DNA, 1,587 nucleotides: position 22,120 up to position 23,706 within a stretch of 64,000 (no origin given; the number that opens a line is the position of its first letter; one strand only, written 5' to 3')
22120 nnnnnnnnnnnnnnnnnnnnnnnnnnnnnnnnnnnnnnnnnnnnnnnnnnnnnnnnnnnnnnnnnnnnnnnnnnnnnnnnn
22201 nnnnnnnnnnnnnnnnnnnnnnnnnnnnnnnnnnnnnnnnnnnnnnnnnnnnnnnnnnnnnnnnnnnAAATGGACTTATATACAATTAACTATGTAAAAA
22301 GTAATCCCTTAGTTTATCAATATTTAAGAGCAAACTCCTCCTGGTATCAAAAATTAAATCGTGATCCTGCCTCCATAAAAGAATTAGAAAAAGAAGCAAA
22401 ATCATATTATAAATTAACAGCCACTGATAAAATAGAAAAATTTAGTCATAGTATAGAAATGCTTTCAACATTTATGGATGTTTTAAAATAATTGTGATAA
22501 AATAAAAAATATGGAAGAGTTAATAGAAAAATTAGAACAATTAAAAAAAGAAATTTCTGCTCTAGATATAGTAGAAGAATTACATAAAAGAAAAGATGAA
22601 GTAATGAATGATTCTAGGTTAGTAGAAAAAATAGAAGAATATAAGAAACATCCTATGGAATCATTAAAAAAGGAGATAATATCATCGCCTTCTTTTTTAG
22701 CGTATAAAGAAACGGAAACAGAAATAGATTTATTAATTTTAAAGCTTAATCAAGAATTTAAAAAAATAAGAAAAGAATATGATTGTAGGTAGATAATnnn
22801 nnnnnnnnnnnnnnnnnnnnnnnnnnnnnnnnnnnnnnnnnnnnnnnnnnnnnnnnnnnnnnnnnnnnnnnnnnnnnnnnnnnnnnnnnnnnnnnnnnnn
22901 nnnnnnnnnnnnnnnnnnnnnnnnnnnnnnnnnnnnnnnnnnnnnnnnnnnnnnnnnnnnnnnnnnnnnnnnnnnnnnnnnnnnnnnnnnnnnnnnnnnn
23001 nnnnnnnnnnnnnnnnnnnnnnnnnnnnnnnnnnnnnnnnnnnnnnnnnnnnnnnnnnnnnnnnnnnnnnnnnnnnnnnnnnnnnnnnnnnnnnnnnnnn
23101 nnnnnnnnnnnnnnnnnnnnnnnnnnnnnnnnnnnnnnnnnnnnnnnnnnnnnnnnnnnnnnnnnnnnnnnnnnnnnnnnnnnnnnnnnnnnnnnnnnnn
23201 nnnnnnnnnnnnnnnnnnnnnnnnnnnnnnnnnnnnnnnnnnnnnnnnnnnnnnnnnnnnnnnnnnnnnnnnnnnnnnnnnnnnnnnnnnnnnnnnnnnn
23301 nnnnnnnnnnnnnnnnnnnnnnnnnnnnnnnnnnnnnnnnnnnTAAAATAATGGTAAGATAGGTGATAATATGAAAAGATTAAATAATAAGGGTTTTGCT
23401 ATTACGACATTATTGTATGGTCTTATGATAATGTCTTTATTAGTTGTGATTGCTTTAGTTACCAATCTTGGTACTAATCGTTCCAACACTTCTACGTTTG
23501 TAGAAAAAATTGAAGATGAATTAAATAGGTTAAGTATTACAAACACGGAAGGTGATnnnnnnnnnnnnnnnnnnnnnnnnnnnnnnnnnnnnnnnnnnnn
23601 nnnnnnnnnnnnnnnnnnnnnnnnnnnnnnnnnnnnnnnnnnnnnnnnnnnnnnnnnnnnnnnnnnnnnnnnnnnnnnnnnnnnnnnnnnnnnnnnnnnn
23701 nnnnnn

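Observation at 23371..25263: Third pilin-like-anchored protein: a Glu5-less GF leader with glycine-rich, discoidin-like and ricin-B-like domains, joined directly to rsmD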

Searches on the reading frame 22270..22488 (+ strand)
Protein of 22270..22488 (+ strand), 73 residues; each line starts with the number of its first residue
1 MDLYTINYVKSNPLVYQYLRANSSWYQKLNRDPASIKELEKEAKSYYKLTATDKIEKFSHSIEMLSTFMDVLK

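Call 10: search_protein_families(library=pfam, proteins=[window:22270-22488:+], max_evalue=0.01)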
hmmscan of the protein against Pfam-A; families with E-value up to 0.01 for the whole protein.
window:22270-22488:+ (73 aa): 1 family
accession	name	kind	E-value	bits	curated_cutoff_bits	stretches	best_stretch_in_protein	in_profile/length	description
PF14003.11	YlbE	-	2.4e-17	63.4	27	1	16-73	4-61/61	YlbE-like protein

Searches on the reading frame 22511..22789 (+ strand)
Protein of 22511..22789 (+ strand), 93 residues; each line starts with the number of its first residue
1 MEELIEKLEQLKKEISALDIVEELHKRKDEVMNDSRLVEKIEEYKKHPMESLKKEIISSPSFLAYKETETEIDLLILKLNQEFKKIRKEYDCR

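Call 10: search_protein_families(library=pfam, proteins=[window:22511-22789:+], max_evalue=0.01)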
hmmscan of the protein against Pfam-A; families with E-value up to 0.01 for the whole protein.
window:22511-22789:+ (93 aa): 1 family
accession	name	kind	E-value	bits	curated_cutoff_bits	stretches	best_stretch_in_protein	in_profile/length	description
PF06133.16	Com_YlbF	-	5.2e-06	27.3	23.9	1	5-49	2-46/105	Control of competence regulator ComK, YlbF/YmcA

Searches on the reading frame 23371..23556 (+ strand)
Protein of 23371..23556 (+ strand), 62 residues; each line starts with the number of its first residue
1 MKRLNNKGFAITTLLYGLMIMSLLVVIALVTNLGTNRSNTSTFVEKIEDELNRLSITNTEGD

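Call 18: find_homologous_proteins(query=window:23371-23553:+, max_evalue=0.001)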
Query seq(61 aa) (61 aa): 3 proteins with E <= 0.001 among 3 candidates.
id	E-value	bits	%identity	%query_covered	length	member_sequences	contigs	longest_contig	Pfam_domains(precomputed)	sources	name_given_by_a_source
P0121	1.2e-23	98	84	100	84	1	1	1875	-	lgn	-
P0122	1.4e-22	95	79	100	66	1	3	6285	-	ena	-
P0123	4.1e-22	93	79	100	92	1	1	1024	-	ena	-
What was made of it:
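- Tried and rejected: Short query in find_homologous_proteins (call 18).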

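Call 62: search_protein_representatives(protein=window:23371-23556:+)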
Query: 62 residues. Proteins with E-value up to 0.001 (for the whole library): 389; up to 1e-10: 58; up to 1e-30: 0. The best 150 are listed.
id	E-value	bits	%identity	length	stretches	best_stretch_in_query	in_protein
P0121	5.3e-25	101.0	84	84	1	1-62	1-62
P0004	1.7e-23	96.3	84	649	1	1-62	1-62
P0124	1.3e-21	90.4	75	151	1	3-62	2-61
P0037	7.9e-19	81.7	72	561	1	1-61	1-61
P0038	4.1e-18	79.5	67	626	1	1-61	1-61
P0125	6.9e-18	78.8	67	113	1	1-61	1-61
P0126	2.0e-14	68.0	63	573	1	1-60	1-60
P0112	7.7e-14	66.2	62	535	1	1-60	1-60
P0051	1.1e-13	65.7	61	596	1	1-62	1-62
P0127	1.5e-13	65.3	60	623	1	1-60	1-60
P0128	1.7e-13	65.1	62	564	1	1-60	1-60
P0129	1.9e-13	65.0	62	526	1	1-60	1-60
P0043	2.2e-13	64.8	62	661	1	2-61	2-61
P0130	2.8e-13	64.5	62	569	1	1-60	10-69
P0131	3.4e-13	64.2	59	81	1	1-59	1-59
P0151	7.4e-12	60.0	53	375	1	1-60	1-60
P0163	2.3e-11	58.5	53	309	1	4-61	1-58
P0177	2.5e-10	55.2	55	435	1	1-58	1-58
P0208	7.9e-09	50.6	54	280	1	1-54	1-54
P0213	9.1e-09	50.4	45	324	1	1-58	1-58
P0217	1.2e-08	50.0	52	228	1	4-57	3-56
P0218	1.5e-08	49.7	48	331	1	1-56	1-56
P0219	1.6e-08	49.6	55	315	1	1-53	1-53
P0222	1.9e-08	49.4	47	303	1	1-55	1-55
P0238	6.4e-08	47.8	47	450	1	1-53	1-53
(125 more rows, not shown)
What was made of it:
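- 389 representatives carry it, always at the N-terminus (call 62).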

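Call 65: search_protein_families(library=pfam, proteins=[P0177, P0208, P0213, P0217, P0219, P0222, P0238, P0151, P0163, P0218], max_evalue=0.01)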
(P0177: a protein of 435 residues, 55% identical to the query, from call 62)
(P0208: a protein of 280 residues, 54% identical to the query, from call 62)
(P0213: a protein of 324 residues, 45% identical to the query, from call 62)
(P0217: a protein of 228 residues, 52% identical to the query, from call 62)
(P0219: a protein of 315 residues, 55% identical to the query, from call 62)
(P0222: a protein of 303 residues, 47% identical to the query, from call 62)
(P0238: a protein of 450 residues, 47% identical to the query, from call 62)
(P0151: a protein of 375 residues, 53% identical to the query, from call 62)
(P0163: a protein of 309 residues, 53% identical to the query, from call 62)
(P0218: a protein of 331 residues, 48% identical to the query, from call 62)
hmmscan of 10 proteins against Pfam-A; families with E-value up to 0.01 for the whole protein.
P0177 (435 aa): 0 families

P0208 (280 aa): 1 family
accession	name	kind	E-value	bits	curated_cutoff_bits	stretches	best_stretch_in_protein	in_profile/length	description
PF19789.6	DUF6273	-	0.0014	19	23.5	0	116-256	5-171/172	Domain of unknown function (DUF6273)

P0213 (324 aa): 0 families

P0217 (228 aa): 2 families
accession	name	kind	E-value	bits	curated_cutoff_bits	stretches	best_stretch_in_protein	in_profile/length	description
PF14200.12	RicinB_lectin_2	-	1.1e-15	58.5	25.6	2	173-225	2-54/89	Ricin-type beta-trefoil lectin domain-like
PF00652.28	Ricin_B_lectin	-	2.1e-07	31.6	29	1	138-225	3-84/126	Ricin-type beta-trefoil lectin domain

P0219 (315 aa): 0 families

P0222 (303 aa): 0 families

P0238 (450 aa): 1 family
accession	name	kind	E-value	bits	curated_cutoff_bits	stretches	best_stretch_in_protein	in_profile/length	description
PF14200.12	RicinB_lectin_2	-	0.00013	23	25.6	1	310-388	2-62/89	Ricin-type beta-trefoil lectin domain-like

P0151 (375 aa): 2 families
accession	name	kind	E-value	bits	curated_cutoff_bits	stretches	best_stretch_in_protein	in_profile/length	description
PF14200.12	RicinB_lectin_2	-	1.2e-07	32.8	25.6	1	237-295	23-86/89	Ricin-type beta-trefoil lectin domain-like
PF12810.13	ALK_LTK_GRD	-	9.7e-05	22.9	24.5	1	79-124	7-61/243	ALK/LTK, Glycine-rich domain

P0163 (309 aa): 1 family
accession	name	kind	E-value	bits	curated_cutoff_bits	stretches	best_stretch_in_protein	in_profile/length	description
PF14200.12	RicinB_lectin_2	-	3.3e-10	41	25.6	1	218-293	4-82/89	Ricin-type beta-trefoil lectin domain-like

P0218 (331 aa): 0 families

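Call 66: find_encoding_contigs(protein=P0217, flank=10000, max_places=3)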
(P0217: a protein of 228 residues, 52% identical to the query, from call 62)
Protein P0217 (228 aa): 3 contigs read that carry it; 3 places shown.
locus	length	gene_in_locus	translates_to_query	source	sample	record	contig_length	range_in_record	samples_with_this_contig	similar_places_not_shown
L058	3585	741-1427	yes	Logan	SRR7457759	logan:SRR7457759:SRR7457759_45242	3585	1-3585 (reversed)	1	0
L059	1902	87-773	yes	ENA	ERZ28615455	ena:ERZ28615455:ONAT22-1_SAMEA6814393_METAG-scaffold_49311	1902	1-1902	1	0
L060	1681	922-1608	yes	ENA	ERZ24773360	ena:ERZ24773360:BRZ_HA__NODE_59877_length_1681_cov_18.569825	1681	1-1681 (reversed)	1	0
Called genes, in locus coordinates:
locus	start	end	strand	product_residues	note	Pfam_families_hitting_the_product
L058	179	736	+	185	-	-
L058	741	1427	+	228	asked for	PF00652:Ricin_B_lectin (weak), PF14200:RicinB_lectin_2 (weak)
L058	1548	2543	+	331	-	PF03444:WHD_HrcA (weak), PF08220:HTH_DeoR (faint), PF08279:HTH_11 (weak), PF01628:HrcA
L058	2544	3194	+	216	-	PF01025:GrpE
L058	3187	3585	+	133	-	?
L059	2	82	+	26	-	?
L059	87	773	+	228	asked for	PF00652:Ricin_B_lectin (weak), PF14200:RicinB_lectin_2 (weak)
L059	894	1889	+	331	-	PF03444:WHD_HrcA (weak), PF08220:HTH_DeoR (faint), PF08279:HTH_11 (weak), PF01628:HrcA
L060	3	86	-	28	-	?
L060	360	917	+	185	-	-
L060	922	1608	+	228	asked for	PF00652:Ricin_B_lectin (weak), PF14200:RicinB_lectin_2 (weak)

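Call 67: find_encoding_contigs(protein=P0213, flank=10000, max_places=3)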
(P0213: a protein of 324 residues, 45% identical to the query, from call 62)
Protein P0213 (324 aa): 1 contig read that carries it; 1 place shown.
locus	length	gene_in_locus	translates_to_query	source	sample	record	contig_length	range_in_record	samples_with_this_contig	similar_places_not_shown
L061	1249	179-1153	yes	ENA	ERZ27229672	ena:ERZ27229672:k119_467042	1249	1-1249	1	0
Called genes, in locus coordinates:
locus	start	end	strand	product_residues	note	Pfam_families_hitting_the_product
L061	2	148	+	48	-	?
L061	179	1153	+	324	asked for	-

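Call 68: find_encoding_contigs(protein=P0177, flank=10000, max_places=3)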
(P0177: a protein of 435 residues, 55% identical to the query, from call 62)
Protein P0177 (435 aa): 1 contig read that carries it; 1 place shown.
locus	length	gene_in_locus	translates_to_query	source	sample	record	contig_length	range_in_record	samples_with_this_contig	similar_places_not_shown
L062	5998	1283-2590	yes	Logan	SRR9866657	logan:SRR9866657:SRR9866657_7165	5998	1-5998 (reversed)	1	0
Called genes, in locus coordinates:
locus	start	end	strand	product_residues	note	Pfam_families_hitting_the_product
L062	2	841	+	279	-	?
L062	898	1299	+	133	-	-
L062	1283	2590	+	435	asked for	-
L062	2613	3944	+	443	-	-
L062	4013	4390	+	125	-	PF14071:YlbD_coat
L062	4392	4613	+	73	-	PF14003:YlbE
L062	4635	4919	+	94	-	-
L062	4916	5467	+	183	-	PF03602:Cons_hypoth95, PF05175:MTS (weak), PF02086:MethyltransfD12 (faint), PF01555:N6_N4_Mtase (faint), PF13847:Methyltransf_31 (weak), PF09445:Methyltransf_15 (weak)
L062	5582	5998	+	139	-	?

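Call 69: find_encoding_contigs(protein=P0222, flank=10000, max_places=3)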
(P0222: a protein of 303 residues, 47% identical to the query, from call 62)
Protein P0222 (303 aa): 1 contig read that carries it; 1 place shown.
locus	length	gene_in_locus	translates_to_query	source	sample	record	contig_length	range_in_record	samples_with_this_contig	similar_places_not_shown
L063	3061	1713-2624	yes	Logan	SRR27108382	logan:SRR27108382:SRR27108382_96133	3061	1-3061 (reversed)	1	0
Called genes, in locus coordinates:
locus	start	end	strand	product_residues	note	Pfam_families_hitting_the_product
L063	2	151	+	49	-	?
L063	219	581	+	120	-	PF14071:YlbD_coat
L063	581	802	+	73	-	PF14003:YlbE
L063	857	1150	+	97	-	-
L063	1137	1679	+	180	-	PF03602:Cons_hypoth95, PF05175:MTS, PF06325:PrmA (weak), PF02005:TRM (weak), PF02086:MethyltransfD12 (faint), PF02475:TRM5-TYW2_MTfase, PF09445:Methyltransf_15, PF13847:Methyltransf_31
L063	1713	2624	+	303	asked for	-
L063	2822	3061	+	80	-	?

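Call 70: find_encoding_contigs(protein=P0219, flank=10000, max_places=3)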
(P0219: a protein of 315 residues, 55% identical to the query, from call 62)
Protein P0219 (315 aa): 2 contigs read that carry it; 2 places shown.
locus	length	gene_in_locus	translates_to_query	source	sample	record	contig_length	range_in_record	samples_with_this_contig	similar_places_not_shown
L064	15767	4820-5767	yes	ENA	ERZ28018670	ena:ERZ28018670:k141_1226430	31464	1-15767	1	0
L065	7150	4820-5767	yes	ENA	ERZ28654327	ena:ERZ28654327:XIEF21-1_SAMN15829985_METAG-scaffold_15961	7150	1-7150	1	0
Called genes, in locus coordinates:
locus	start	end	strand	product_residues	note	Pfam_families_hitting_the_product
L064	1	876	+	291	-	?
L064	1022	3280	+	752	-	PF17854:FtsK_alpha, PF01580:FtsK_SpoIIIE, PF09397:FtsK_gamma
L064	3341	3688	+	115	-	PF14071:YlbD_coat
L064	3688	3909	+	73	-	PF14003:YlbE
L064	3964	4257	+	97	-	-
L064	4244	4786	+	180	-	PF03602:Cons_hypoth95, PF05175:MTS, PF06325:PrmA, PF02005:TRM (weak), PF02086:MethyltransfD12 (faint), PF02475:TRM5-TYW2_MTfase, PF13847:Methyltransf_31, PF09445:Methyltransf_15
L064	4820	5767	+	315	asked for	-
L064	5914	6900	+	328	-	PF01726:LexA_DNA_bind (weak), PF03444:WHD_HrcA (weak), PF08220:HTH_DeoR (faint), PF08279:HTH_11 (faint), PF01628:HrcA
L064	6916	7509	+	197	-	PF01025:GrpE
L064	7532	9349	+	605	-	PF00012:HSP70, PF06723:MreB_Mbl, PF00012:HSP70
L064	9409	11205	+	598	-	PF08439:Peptidase_M3_N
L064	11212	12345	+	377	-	PF00226:DnaJ, PF01556:DnaJ_C, PF00684:DnaJ_CXXCXGXG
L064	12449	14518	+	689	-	PF08239:SH3_3 (faint)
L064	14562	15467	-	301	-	PF11858:DUF3378, PF01351:RNase_HII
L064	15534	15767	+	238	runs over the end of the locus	PF02674:Colicin_V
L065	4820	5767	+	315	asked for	-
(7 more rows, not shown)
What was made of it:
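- P0217, P0219 and P0222 are positional orthologs at the rsmD-hrcA locus (calls 66, 69, 70).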
